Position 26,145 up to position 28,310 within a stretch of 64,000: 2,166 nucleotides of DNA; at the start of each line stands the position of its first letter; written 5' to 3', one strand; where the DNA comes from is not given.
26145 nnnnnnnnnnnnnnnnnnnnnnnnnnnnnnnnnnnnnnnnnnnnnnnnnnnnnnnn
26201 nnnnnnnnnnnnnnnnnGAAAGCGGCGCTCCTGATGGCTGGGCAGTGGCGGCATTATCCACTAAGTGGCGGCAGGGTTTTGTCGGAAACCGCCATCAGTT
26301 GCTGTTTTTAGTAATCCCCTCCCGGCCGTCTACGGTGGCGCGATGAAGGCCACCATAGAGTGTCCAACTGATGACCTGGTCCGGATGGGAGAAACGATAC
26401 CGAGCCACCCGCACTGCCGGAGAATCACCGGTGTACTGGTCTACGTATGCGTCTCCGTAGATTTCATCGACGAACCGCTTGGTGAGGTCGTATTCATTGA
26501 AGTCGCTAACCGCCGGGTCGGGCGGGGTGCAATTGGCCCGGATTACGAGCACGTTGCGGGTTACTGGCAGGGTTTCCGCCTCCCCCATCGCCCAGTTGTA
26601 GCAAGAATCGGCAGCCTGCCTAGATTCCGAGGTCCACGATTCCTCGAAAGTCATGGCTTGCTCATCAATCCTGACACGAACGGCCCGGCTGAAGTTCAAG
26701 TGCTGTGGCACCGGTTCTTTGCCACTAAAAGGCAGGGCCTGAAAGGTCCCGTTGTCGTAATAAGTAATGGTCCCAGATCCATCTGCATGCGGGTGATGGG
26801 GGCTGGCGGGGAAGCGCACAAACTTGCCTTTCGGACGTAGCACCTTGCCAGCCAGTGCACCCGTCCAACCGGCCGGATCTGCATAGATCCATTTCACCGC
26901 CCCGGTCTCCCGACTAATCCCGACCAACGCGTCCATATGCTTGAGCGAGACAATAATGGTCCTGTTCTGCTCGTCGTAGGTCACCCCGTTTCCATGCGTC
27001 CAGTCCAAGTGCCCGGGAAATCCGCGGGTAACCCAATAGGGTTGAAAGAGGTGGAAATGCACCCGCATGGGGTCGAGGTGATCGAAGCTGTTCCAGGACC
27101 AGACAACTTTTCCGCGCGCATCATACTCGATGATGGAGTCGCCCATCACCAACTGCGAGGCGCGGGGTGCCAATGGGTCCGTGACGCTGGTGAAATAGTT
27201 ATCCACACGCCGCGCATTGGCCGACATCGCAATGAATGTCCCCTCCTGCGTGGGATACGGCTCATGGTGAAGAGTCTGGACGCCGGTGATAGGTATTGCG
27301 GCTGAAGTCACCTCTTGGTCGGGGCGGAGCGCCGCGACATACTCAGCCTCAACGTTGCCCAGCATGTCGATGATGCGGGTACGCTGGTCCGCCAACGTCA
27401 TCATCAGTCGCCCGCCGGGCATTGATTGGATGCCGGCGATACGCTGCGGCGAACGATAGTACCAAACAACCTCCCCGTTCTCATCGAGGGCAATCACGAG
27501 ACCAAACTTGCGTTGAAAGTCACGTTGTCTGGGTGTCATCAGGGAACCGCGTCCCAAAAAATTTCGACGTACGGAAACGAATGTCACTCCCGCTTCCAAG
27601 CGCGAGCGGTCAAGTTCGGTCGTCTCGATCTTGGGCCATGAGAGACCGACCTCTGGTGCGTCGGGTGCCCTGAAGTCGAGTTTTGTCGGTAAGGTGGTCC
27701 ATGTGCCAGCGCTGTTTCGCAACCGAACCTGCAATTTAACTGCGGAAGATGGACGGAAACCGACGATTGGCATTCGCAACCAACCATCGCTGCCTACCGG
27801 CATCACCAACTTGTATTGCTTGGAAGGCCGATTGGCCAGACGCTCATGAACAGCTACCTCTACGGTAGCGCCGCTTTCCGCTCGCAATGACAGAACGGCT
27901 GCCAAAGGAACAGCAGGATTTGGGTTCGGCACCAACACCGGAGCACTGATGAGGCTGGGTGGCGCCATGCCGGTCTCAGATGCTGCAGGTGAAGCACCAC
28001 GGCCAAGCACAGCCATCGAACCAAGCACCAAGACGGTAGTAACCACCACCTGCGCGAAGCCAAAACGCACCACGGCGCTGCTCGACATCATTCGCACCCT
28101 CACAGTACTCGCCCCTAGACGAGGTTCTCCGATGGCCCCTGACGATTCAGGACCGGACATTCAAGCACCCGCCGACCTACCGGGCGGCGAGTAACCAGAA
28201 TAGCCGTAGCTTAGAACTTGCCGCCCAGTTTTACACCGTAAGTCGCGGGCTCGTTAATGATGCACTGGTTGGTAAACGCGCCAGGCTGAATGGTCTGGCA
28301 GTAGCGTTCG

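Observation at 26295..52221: About 26 kb compositionally distinct catabolic island with no mobility genes and unknown substrate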

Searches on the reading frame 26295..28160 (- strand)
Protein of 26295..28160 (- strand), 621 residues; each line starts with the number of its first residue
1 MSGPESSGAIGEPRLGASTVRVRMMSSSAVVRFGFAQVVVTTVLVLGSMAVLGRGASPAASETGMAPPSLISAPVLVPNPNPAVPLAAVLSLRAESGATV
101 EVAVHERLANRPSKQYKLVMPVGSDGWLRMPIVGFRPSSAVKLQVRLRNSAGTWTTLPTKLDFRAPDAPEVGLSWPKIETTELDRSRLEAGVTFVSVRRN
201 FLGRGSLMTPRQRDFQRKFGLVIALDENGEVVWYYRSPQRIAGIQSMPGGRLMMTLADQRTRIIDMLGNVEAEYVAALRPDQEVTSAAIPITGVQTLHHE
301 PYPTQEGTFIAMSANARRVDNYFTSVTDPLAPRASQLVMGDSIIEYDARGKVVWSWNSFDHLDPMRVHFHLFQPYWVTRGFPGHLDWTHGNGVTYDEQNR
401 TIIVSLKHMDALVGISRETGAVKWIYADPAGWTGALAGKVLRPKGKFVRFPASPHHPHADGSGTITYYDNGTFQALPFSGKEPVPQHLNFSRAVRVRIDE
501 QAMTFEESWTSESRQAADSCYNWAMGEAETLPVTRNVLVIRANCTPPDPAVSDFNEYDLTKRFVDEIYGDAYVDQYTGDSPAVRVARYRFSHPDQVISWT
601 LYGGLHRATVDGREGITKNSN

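Call 3: search_protein_families(library=pfam, proteins=[window:26295-28160:-])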
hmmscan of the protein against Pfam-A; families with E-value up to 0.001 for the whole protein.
window:26295-28160:- (621 aa): 3 families
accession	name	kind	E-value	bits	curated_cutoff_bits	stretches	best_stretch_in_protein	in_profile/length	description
PF05935.17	Arylsulfotrans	-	8.4e-49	167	24.2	1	217-544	25-334/374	Arylsulfotransferase (ASST)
PF14269.12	Arylsulfotran_2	-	3.6e-06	27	27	1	297-474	59-222/301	Arylsulfotransferase (ASST)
PF13360.13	PQQ_2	-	0.00014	22.1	27.6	0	218-265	41-89/233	Outer membrane protein assembly factor BamB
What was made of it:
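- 26295..28088 (-): Aryl-sulfate sulfotransferase homologue (ASST), N-terminal hydrophobic signal-like segment. PF05935 at 167 bits (call 3).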

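Call 5: search_protein_families(library=ncbifam, proteins=[window:26295-28160:-])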
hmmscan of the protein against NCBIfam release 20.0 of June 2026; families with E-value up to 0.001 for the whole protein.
window:26295-28160:- (621 aa): 0 families

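Call 27: find_homologous_proteins(query=window:26295-28160:-)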
Query window:26295-28160:- (621 aa): 124 proteins with E <= 0.001 among 8000 candidates; the best 120 are listed.
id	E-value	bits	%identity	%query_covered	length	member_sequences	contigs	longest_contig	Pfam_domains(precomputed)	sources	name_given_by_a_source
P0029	0.0e+0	1365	99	96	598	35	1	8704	PF14269.13,PF05935.18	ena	-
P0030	7.5e-292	988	69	94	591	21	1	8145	PF14269.13,PF05935.18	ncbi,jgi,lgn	-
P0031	6.6e-289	978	69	94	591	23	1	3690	PF14269.13,PF05935.18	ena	-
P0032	3.2e-286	969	69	93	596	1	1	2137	PF14269.13,PF05935.18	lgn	-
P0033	1.5e-283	960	70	93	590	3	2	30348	PF14269.13,PF05935.18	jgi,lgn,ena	-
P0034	2.7e-282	956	69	92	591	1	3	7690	PF14269.13,PF05935.18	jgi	jgi:arylsulfate sulfotransferase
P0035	6.5e-282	955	68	94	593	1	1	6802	PF14269.13,PF05935.18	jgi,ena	-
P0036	1.5e-281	954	68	93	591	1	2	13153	PF14269.13,PF05935.18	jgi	jgi:hypothetical protein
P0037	2.4e-281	953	68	93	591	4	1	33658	PF14269.13,PF05935.18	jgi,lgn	jgi:hypothetical protein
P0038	2.5e-281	953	69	92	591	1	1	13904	PF14269.13,PF05935.18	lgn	-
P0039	4.8e-281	952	69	92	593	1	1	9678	PF14269.13,PF05935.18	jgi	-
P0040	4.8e-281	952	69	92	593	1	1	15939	PF14269.13,PF05935.18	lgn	-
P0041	5.7e-281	952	69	92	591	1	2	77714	PF14269.13,PF05935.18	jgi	jgi:hypothetical protein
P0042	6.0e-281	952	69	92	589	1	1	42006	PF14269.13,PF05935.18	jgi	jgi:hypothetical protein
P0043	1.5e-280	950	69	92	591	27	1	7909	PF14269.13,PF05935.18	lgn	-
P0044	3.2e-280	949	73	86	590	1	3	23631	PF14269.13,PF05935.18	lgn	-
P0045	8.3e-280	948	68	93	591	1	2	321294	PF14269.13,PF05935.18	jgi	jgi:arylsulfate sulfotransferase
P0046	1.6e-279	947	67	95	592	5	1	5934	PF14269.13,PF05935.18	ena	-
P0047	1.8e-279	947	69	92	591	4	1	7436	PF14269.13,PF05935.18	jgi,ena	jgi:hypothetical protein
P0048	5.7e-279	945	68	91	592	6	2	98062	PF14269.13,PF05935.18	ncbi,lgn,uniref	ncbi:aryl-sulfate sulfotransferase [Sphingorhabdus sp.]|uniref:aryl-sulfate sulfotransferase n=1 Tax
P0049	8.7e-279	944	68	93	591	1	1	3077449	PF14269.13,PF05935.18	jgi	jgi:arylsulfate sulfotransferase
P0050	2.7e-277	939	69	91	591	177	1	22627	PF14269.13,PF05935.18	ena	-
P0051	2.7e-276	936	68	91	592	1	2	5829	PF14269.13,PF05935.18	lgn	-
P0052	3.2e-276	936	69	90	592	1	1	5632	PF14269.13,PF05935.18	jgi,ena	jgi:arylsulfate sulfotransferase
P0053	2.0e-261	887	74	78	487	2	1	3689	PF14269.13,PF05935.18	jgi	jgi:hypothetical protein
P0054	7.3e-251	852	76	74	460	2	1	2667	PF14269.13,PF05935.18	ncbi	-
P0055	1.3e-250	851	76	74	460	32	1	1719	PF14269.13,PF05935.18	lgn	-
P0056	4.0e-223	761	56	93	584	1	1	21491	PF17425.9,PF05935.18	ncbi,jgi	jgi:arylsulfate sulfotransferase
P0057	2.4e-216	738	56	88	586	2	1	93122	PF14269.13,PF05935.18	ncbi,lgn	-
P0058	7.9e-209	713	74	62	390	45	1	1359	PF14269.13,PF05935.18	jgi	jgi:hypothetical protein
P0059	6.2e-204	697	76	59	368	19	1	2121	PF14269.13,PF05935.18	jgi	jgi:hypothetical protein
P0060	1.2e-189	650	53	87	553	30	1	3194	PF14269.13,PF05935.18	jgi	jgi:hypothetical protein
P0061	9.7e-189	647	66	67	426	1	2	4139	PF14269.13,PF05935.18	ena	-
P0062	1.4e-185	637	53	85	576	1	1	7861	PF05935.18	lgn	-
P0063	2.6e-183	629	52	86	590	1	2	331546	PF05935.18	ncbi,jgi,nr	ncbi:MAG: aryl-sulfate sulfotransferase [Pacificimonas sp.]|jgi:hypothetical protein|nr:aryl-sulfate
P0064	2.0e-168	580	48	88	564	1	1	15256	PF13360.14,PF14269.13,PF05935.18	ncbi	-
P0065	3.4e-167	576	47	89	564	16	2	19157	PF13360.14,PF14269.13,PF05935.18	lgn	-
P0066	1.2e-166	574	47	89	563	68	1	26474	PF14269.13,PF05935.18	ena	-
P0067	1.4e-164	567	47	87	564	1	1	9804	PF13360.14,PF14269.13,PF05935.18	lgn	-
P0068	3.5e-161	556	46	89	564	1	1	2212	PF14269.13,PF05935.18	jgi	jgi:hypothetical protein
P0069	3.5e-161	556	45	90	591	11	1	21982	PF14269.13,PF05935.18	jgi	jgi:arylsulfate sulfotransferase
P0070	4.5e-159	549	45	89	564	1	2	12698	PF14269.13,PF05935.18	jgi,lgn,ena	jgi:hypothetical protein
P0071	1.6e-158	547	45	88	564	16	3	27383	PF14269.13,PF05935.18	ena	-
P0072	6.9e-155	535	66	57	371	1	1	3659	PF05935.18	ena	-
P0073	5.5e-135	469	41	88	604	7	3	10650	PF05935.18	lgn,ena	-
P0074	2.7e-134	467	42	86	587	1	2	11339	PF17425.9,PF05935.18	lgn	-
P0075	4.7e-134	466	40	91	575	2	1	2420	PF05935.18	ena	-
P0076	2.3e-133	464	41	87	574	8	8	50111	PF17425.9,PF05935.18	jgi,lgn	-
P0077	1.4e-131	458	41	87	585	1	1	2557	PF05935.18,PF10049.15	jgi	-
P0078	6.7e-130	453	40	88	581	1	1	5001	PF17425.9,PF05935.18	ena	-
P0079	8.2e-130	452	41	90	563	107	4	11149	PF17425.9,PF14269.13,PF05935.18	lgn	-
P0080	1.8e-125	438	40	91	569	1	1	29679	PF17425.9,PF14269.13,PF05935.18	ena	-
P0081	9.8e-124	432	39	90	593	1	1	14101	PF14269.13,PF05935.18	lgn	-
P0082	1.0e-123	432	41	87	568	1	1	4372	PF14269.13,PF05935.18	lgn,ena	-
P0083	1.3e-123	432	40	88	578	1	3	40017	PF17425.9,PF14269.13,PF05935.18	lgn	-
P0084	4.1e-122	427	41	90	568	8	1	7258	PF17425.9,PF14269.13,PF05935.18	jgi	jgi:hypothetical protein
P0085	4.8e-122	427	40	89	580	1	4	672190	PF14269.13,PF05935.18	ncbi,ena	-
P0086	7.7e-122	426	39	86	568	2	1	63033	PF17425.9,PF14269.13,PF05935.18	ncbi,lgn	ncbi:MAG: aryl-sulfate sulfotransferase [Candidatus Rariloculaceae bacterium]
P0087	2.2e-119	418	40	88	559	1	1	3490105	PF14269.13,PF05935.18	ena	-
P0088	6.8e-119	416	37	88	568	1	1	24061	PF14269.13,PF05935.18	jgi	jgi:arylsulfate sulfotransferase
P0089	2.5e-117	411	40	87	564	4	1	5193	PF17425.9,PF14269.13,PF05935.18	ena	-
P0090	3.1e-117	411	38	95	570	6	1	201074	PF14269.13,PF05935.18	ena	-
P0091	5.2e-117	410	39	89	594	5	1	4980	PF14269.13,PF05935.18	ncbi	-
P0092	8.8e-117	409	38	90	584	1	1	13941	PF14269.13,PF05935.18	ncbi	ncbi:MAG: aryl-sulfate sulfotransferase [Pseudomonadota bacterium]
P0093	3.5e-116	407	37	93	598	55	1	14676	PF14269.13,PF05935.18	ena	-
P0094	4.3e-116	407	39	86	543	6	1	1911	PF17425.9,PF14269.13,PF05935.18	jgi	jgi:hypothetical protein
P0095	4.9e-116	407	37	89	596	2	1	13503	PF14269.13,PF05935.18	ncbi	-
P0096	4.1e-115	404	38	86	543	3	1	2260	PF14269.13,PF05935.18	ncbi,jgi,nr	ncbi:MAG: aryl-sulfate sulfotransferase [Deltaproteobacteria bacterium]|nr:aryl-sulfate sulfotransfe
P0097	4.3e-115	404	39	87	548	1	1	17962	PF05935.18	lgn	-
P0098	1.7e-114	402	39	85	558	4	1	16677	PF05935.18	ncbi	-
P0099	2.9e-114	401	37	87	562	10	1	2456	PF14269.13,PF05935.18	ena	-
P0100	3.8e-114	401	39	88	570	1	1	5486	PF17425.9,PF14269.13,PF05935.18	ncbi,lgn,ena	ncbi:MAG: aryl-sulfate sulfotransferase [Gammaproteobacteria bacterium]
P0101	5.8e-114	400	38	86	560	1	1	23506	PF05935.18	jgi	jgi:hypothetical protein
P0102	1.3e-112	396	62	46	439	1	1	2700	PF05935.18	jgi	-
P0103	4.4e-112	394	38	86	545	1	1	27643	PF17425.9,PF14269.13,PF05935.18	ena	-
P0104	6.3e-112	393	37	87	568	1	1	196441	PF14269.13,PF05935.18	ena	-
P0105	2.4e-111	391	38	85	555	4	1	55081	PF05935.18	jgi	jgi:hypothetical protein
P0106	5.5e-110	387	38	86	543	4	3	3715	PF14269.13,PF05935.18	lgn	-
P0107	3.0e-109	384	36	86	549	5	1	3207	PF14269.13,PF05935.18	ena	-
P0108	3.7e-109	384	36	90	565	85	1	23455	PF14269.13,PF05935.18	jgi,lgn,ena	-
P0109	2.5e-108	381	36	86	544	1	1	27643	PF14269.13,PF05935.18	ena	-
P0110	1.4e-107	379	39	77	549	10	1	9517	PF14269.13,PF05935.18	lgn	-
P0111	2.8e-107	378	39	77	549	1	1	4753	PF14269.13,PF05935.18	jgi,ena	-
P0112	1.7e-104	369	36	87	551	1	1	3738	PF14269.13,PF05935.18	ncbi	-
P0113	2.5e-104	368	39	77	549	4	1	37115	PF14269.13,PF05935.18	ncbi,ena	-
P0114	1.3e-103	366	36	86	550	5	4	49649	PF14269.13,PF05935.18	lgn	-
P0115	3.0e-102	361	39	86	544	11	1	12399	PF17425.9,PF05935.18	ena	-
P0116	6.1e-102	360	38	86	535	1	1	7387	PF14269.13,PF05935.18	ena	-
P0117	2.3e-99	352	35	86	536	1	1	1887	PF17425.9,PF14269.13,PF05935.18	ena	-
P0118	4.6e-99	351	36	87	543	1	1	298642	PF17425.9,PF14269.13,PF05935.18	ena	-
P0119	5.0e-98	347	36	87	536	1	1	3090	PF17425.9,PF14269.13,PF05935.18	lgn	-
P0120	2.4e-97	345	35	87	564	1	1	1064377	PF14269.13,PF05935.18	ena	-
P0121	4.1e-96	341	35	87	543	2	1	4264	PF17425.9,PF14269.13,PF05935.18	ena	-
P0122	1.0e-95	340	34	86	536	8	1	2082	PF17425.9,PF14269.13,PF05935.18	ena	-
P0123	9.5e-93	330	34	83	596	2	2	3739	PF17425.9,PF14269.13,PF05935.18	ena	-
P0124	1.9e-91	326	36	76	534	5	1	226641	PF13360.14,PF14269.13,PF05935.18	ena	-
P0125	7.8e-91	324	37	76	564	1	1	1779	PF14269.13,PF05935.18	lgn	-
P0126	8.4e-90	320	39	69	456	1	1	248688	PF17425.9,PF14269.13,PF05935.18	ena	-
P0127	2.9e-89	318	34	87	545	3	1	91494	PF17425.9,PF14269.13,PF05935.18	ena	-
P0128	3.2e-89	318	34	86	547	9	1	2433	PF14269.13,PF05935.18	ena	-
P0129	3.5e-88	315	35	77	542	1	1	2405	PF17425.9,PF13360.14,PF14269.13,PF05935.18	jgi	-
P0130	1.6e-86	309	35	82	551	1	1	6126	PF17425.9,PF13360.14,PF14269.13,PF05935.18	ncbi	-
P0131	2.1e-86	309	32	92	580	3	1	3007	PF17425.9,PF14269.13,PF05935.18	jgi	-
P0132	9.7e-86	307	35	91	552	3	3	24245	PF13360.14,PF14269.13,PF05935.18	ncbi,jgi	-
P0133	1.8e-85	306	35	85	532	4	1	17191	PF17425.9,PF14269.13,PF05935.18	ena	-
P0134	1.6e-62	230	32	76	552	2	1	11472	PF14269.13,PF05935.18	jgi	-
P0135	1.4e-61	227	31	82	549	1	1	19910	PF14269.13,PF05935.18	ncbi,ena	-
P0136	5.4e-56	209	31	76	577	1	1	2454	PF14269.13,PF05935.18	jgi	jgi:hypothetical protein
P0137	7.3e-55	205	28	90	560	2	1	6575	PF14269.13,PF05935.18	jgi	jgi:arylsulfate sulfotransferase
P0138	7.8e-54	201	30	76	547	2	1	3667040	PF14269.13,PF05935.18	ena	-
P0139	1.9e-52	197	30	84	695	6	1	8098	PF17425.9,PF14269.13,PF05935.18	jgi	jgi:hypothetical protein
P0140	6.0e-49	185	29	84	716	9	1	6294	PF17425.9,PF05935.18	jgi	jgi:hypothetical protein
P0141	2.1e-48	183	27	72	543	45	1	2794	PF17425.9,PF05935.18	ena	-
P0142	3.1e-45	173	29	76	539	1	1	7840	PF17425.9,PF14269.13,PF05935.18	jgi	-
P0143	1.4e-44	171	28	86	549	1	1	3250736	PF17425.9,PF14269.13,PF05935.18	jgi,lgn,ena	-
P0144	3.4e-43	166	28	81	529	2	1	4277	PF14269.13,PF05935.18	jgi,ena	-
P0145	2.1e-42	164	29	86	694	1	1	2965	PF17425.9,PF14269.13,PF05935.18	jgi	jgi:hypothetical protein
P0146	7.2e-26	109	30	68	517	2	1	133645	PF14269.13,PF05935.18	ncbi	-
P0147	4.9e-23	100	30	58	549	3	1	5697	PF14269.13,PF05935.18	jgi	jgi:hypothetical protein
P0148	2.5e-20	91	27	76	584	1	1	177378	PF17425.9,PF14269.13,PF05935.18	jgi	jgi:hypothetical protein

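Call 28: find_encoding_contigs(protein=P0048, flank=10000, max_places=2)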
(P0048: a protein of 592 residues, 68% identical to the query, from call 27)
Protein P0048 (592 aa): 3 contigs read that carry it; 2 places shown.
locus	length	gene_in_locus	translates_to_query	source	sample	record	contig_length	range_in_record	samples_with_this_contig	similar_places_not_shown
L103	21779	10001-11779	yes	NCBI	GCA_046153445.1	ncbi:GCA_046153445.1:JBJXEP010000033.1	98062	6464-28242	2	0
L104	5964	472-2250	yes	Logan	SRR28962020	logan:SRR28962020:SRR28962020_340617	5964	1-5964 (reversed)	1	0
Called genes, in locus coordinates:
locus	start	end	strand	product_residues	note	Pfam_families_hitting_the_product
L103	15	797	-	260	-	PF00106:adh_short, PF01370:Epimerase (weak), PF08659:KR, PF13561:adh_short_C2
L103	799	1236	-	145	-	PF00903:Glyoxalase (weak), PF13669:Glyoxalase_4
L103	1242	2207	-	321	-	PF02779:Transket_pyr, PF02780:Transketolase_C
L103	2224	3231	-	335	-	PF00676:E1_dh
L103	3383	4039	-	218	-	PF00392:GntR, PF07729:FCD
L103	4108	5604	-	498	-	PF00171:Aldedh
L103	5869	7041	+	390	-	PF07690:MFS_1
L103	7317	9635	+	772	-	PF07715:Plug, PF00593:TonB_dep_Rec_b-barrel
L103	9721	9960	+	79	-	PF00364:Biotin_lipoyl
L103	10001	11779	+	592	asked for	PF05935:Arylsulfotrans, PF14269:Arylsulfotran_2 (weak)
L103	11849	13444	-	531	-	PF01266:DAO (weak), PF01494:FAD_binding_3, PF12831:FAD_oxidored (weak), PF21274:Rng_hyd_C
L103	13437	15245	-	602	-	PF00884:Sulfatase, PF01663:Phosphodiest (faint), PF16347:SGSH_C (faint)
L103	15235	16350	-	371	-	PF08240:ADH_N, PF00107:ADH_zinc_N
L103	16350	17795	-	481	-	PF00171:Aldedh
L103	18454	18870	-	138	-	PF07681:DoxX, PF02077:SURF4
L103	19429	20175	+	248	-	PF06577:EipA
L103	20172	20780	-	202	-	PF00677:Lum_binding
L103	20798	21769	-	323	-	PF00383:dCMP_cyt_deam_1, PF14437:MafB19-deam, PF01872:RibD_C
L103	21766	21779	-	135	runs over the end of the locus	-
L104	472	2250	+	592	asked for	PF05935:Arylsulfotrans, PF14269:Arylsulfotran_2 (weak)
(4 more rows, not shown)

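Call 29: find_encoding_contigs(protein=P0049, flank=10000, max_places=2)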
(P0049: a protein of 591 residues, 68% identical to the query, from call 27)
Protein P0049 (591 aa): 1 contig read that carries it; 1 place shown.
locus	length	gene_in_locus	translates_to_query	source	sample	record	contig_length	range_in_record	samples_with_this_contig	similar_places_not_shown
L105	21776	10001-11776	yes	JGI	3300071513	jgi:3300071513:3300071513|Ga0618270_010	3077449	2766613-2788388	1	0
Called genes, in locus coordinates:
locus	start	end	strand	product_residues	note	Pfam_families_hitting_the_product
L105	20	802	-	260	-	PF00106:adh_short, PF01370:Epimerase (weak), PF08659:KR, PF13561:adh_short_C2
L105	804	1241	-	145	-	PF00903:Glyoxalase, PF13669:Glyoxalase_4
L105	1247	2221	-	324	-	PF02779:Transket_pyr, PF02780:Transketolase_C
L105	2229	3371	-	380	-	PF00676:E1_dh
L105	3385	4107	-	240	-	PF00392:GntR, PF07729:FCD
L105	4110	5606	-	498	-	PF00171:Aldedh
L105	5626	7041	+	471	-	PF07690:MFS_1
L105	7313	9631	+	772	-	PF07715:Plug, PF00593:TonB_dep_Rec_b-barrel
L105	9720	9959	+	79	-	PF00364:Biotin_lipoyl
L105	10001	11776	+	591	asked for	PF05935:Arylsulfotrans, PF14269:Arylsulfotran_2 (weak)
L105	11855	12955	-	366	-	PF00190:Cupin_1 (faint), PF12852:Cupin_6 (faint), PF02311:AraC_binding (faint), PF05899:Cupin_3 (faint), PF07883:Cupin_2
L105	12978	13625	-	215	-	PF02798:GST_N, PF13417:GST_N_3, PF13409:GST_N_2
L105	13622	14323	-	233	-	PF01557:FAA_hydrolase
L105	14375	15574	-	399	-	PF01494:FAD_binding_3, PF13450:NAD_binding_8 (weak)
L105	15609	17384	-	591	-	PF00884:Sulfatase, PF01663:Phosphodiest (faint), PF16347:SGSH_C (faint)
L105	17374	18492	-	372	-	PF08240:ADH_N, PF00107:ADH_zinc_N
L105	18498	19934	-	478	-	PF00171:Aldedh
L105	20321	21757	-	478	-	PF02449:Glyco_hydro_42, PF08532:Glyco_hydro_42M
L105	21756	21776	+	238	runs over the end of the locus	PF13610:DDE_Tnp_IS240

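Call 38: find_related_loci(query=A4, collection=metagenome_contigs, flank=10000)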
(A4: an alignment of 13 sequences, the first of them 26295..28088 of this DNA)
Query A4 (597 aa) in metagenome_contigs; peptide patterns used: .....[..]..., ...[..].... (x = any residue, [..] = any of these).
62 stretches matched a pattern; 10 encode a relative of the query (tblastn E <= 1e-3); 10 distinct loci.
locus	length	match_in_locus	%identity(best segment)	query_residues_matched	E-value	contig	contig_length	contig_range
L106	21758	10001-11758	69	5-588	0e+0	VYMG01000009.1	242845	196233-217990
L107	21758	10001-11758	69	5-588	0e+0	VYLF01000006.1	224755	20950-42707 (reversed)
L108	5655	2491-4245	68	7-589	0e+0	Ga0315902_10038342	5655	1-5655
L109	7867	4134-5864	69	22-589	0e+0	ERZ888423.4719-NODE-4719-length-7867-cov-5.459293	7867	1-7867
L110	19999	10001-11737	69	19-588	0e+0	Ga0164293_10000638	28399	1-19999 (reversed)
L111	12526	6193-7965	66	11-588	0e+0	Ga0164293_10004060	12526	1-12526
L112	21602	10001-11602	72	55-588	0e+0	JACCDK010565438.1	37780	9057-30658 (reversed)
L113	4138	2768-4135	71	55-510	0e+0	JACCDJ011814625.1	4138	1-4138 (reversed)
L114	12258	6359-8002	49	31-586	2e-175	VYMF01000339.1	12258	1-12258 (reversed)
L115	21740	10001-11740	69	8-588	0e+0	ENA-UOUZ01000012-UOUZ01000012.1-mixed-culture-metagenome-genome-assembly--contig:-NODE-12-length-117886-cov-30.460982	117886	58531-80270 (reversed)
